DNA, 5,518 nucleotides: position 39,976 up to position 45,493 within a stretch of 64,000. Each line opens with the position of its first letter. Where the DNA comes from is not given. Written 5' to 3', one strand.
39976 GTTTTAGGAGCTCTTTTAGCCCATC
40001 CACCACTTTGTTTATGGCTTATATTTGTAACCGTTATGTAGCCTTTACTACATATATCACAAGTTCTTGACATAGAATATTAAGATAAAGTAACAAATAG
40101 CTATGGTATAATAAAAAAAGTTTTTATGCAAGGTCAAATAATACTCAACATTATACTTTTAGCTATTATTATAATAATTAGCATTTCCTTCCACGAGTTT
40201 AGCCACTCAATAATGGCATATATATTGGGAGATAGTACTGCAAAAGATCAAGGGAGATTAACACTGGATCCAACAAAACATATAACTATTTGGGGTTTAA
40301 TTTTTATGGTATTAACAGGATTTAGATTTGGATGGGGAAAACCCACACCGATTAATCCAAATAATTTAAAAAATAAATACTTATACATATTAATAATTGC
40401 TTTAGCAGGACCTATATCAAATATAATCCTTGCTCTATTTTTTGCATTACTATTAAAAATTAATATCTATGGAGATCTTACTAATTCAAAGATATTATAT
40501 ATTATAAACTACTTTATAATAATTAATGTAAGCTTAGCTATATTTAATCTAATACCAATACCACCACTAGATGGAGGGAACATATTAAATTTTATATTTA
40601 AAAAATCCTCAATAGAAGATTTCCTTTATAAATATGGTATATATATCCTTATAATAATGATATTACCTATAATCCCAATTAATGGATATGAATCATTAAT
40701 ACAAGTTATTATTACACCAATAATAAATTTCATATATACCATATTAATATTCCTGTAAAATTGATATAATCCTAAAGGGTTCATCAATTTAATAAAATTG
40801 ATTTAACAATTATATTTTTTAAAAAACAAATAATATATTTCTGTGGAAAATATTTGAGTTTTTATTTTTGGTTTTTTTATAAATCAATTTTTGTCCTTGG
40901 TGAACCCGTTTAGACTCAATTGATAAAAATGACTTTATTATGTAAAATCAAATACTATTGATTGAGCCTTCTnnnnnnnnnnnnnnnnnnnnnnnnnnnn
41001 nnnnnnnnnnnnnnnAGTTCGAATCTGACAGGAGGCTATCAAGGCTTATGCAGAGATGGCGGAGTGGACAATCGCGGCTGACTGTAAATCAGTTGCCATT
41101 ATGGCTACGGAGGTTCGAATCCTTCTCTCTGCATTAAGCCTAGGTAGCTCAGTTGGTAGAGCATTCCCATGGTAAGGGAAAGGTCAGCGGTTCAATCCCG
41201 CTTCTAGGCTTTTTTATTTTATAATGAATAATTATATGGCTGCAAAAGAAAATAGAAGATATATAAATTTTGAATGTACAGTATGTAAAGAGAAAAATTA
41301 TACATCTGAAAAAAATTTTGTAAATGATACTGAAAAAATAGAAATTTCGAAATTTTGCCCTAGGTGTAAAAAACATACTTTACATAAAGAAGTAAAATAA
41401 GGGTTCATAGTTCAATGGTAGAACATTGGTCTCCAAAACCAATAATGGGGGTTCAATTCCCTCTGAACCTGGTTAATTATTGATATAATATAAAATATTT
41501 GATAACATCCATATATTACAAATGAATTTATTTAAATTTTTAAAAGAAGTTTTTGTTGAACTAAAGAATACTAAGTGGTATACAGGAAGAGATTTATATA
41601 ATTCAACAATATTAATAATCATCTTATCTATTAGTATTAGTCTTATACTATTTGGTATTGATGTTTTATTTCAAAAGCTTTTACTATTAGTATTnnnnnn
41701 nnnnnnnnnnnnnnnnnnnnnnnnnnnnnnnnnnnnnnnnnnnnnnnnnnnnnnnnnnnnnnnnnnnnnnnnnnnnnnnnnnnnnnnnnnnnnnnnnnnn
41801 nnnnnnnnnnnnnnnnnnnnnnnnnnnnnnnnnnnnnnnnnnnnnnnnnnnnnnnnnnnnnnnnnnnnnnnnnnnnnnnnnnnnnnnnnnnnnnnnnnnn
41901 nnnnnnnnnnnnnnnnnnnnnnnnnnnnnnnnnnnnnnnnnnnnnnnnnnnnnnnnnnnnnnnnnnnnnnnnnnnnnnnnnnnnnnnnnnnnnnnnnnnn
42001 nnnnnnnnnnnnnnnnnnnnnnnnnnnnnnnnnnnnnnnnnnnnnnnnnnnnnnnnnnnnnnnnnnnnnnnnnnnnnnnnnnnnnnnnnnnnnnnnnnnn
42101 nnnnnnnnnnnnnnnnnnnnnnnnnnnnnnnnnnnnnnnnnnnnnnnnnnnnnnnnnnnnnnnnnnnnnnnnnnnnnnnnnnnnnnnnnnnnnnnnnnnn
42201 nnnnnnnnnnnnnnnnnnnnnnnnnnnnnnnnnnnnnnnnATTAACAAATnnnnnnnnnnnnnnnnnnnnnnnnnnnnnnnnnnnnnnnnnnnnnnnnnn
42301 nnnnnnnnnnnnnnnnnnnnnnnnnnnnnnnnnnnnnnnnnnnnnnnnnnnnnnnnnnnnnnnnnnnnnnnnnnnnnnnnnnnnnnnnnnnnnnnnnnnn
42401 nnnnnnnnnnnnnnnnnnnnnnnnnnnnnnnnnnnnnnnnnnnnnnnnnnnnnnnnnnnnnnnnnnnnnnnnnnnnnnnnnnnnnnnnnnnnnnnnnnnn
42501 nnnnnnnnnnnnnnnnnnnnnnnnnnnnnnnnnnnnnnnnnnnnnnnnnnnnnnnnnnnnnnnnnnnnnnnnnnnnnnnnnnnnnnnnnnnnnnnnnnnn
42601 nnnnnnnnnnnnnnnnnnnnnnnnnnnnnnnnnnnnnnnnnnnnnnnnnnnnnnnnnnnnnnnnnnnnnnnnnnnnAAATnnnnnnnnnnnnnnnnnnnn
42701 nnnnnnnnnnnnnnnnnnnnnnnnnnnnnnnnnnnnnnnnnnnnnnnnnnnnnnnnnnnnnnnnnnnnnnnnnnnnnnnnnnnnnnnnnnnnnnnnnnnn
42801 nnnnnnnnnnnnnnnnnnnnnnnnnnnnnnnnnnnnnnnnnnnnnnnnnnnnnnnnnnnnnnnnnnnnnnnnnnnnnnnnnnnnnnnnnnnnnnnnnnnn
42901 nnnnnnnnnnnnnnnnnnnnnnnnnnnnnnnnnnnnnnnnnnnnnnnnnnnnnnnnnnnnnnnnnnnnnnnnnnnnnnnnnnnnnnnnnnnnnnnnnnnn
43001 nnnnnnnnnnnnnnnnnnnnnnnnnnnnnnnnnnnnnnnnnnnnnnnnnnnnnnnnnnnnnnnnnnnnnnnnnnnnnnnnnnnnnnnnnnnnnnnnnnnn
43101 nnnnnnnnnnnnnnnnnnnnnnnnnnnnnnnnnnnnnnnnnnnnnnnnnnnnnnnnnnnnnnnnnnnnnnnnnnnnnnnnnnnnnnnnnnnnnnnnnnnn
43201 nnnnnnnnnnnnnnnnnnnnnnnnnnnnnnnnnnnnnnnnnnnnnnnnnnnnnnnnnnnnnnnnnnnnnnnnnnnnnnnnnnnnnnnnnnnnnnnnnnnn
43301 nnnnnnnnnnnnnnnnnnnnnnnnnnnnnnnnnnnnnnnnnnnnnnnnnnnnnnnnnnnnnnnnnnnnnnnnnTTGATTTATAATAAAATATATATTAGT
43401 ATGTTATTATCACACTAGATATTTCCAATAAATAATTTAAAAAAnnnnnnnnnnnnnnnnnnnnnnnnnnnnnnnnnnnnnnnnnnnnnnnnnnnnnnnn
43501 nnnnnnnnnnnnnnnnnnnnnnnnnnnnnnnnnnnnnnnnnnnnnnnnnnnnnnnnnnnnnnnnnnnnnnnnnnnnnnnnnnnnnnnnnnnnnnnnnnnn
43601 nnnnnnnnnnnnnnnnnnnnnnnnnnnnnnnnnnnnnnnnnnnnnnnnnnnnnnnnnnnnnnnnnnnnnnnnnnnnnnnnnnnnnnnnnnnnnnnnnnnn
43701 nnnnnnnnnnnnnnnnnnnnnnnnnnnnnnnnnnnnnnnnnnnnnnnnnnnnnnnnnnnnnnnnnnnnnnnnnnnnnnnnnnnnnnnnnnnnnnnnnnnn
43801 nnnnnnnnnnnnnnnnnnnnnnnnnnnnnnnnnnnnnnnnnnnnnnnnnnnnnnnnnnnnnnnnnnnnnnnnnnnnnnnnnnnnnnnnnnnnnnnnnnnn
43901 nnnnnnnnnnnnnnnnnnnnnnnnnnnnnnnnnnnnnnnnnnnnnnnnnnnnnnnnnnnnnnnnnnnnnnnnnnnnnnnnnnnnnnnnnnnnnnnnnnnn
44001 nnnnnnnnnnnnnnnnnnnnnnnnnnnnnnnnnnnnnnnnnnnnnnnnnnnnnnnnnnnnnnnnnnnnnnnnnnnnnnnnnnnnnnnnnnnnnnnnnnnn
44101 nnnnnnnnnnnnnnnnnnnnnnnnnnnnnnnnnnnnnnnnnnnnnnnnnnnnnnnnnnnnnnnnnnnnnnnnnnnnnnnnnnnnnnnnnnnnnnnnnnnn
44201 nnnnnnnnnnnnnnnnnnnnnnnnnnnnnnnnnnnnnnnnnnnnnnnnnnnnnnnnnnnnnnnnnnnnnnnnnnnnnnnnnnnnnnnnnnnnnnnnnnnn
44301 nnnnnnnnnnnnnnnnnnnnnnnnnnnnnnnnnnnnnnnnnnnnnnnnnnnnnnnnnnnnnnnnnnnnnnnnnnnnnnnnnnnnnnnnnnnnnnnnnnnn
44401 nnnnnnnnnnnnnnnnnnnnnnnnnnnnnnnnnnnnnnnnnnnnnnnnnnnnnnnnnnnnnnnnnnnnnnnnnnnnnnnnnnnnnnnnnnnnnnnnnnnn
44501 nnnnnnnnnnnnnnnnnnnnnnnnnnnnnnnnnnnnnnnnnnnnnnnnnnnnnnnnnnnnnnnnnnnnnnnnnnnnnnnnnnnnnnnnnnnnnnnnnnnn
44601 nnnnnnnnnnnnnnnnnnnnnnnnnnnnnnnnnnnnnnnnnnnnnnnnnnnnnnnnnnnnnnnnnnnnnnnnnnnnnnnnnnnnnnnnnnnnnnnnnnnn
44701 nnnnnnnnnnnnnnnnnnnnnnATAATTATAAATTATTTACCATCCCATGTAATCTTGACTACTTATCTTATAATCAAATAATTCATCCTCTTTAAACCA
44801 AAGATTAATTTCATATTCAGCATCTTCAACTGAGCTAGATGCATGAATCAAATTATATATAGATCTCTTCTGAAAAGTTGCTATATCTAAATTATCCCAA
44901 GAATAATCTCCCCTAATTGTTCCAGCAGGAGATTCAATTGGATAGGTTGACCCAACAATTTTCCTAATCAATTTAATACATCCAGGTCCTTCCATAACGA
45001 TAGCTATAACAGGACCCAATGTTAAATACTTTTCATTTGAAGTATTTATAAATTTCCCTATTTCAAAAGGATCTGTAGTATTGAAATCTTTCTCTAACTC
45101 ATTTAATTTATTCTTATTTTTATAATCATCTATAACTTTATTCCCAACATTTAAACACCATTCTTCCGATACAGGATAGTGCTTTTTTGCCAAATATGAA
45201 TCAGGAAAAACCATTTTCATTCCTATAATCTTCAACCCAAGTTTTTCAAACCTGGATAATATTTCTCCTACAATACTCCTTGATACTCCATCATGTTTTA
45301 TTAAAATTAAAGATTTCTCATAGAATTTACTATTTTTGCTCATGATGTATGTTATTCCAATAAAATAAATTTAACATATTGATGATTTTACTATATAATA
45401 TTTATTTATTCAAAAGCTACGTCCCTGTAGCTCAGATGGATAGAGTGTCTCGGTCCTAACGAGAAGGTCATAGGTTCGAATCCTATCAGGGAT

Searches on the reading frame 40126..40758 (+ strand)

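Call 81: search_protein_families(library=pfam, proteins=[window:40126-40758:+], max_evalue=0.001)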
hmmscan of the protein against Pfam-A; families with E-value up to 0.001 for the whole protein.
window:40126-40758:+ (210 aa): 1 family
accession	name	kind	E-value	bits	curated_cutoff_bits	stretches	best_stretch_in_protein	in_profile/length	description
PF02163.28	Peptidase_M50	-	1.2e-17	64.4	27.2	2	116-177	152-220/221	Peptidase family M50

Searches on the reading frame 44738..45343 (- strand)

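Call 3: search_protein_families(library=pfam, proteins=[window:44738-45343:-], max_evalue=1)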
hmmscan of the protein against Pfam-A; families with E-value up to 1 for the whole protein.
window:44738-45343:- (201 aa): 3 families
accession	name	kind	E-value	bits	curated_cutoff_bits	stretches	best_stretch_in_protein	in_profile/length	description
PF00334.24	NDK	-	1.7e-32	112.6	27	2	104-187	61-134/135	Nucleoside diphosphate kinase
PF19245.4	DUF5893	-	0.07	13.6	25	1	23-110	24-109/147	Family of unknown function (DUF5893)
PF22401.1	Csd6-like_dimeriz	-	0.073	13.7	27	1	27-56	8-34/40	Cell-shape determining Csd6 N-terminal dimerization domain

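Call 4: search_protein_families(library=ncbifam, proteins=[window:44738-45343:-], max_evalue=1)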
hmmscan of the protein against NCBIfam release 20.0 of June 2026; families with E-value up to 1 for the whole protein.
window:44738-45343:- (201 aa): 6 families
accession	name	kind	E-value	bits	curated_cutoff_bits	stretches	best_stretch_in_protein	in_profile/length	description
NF011115.0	PRK14543.1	equivalog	8.7e-39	133.1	287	2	96-193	63-160/169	nucleoside-diphosphate kinase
NF001908.0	PRK00668.1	equivalog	8.3e-35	119.6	155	2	105-190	65-140/141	nucleoside-diphosphate kinase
NF011112.0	PRK14540.1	equivalog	2e-27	95.7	202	2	105-186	64-135/135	nucleoside-diphosphate kinase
NF011114.0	PRK14542.1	equivalog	2.7e-18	66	250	2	105-189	63-137/137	nucleoside-diphosphate kinase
NF011116.0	PRK14545.1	equivalog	7.7e-13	48.8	217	2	104-189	64-139/139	nucleoside-diphosphate kinase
NF011113.0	PRK14541.1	equivalog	3.3e-11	43.4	255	2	106-188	64-136/140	nucleoside-diphosphate kinase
